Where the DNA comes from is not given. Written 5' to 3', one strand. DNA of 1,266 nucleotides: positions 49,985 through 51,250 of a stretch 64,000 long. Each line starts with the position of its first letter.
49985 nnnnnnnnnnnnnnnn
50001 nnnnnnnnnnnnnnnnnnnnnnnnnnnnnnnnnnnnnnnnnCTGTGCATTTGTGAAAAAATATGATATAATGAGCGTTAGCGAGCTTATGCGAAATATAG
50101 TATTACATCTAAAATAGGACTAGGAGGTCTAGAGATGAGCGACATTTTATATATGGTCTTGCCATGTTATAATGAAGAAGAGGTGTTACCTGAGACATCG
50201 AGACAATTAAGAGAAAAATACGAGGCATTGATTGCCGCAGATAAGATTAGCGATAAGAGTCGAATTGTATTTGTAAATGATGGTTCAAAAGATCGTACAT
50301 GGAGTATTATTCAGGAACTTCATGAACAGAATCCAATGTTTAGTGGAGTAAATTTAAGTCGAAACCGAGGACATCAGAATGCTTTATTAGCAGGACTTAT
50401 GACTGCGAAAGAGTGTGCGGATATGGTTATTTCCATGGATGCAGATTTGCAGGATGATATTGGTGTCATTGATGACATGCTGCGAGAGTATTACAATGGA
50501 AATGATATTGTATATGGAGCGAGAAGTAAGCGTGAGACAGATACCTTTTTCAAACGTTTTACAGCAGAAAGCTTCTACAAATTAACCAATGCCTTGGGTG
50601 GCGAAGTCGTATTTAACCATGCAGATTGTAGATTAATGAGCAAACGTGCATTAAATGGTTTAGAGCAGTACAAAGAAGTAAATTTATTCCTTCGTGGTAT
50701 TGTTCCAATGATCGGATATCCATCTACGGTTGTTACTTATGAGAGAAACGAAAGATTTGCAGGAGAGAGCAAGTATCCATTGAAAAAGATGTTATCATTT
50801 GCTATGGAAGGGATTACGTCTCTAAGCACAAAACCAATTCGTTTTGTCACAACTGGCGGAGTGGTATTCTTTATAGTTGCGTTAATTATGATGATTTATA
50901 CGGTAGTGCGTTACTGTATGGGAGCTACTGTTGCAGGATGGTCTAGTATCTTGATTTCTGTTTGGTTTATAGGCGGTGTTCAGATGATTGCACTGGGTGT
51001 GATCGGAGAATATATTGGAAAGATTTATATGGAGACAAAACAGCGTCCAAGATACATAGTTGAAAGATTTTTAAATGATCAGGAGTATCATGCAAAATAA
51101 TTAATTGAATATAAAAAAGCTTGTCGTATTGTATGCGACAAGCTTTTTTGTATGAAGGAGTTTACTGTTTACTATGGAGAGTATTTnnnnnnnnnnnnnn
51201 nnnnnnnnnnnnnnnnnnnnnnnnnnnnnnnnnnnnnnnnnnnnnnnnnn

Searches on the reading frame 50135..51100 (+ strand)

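Call 36: search_protein_families(library=pfam, proteins=[window:50135-51100:+], max_evalue=0.0001)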
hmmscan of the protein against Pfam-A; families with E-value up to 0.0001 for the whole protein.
window:50135-51100:+ (321 aa): 1 family
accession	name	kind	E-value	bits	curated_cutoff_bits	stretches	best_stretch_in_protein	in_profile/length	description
PF00535.33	Glycos_transf_2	-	1.2e-25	90.8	23.3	1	8-173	3-164/168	Glycosyl transferase family 2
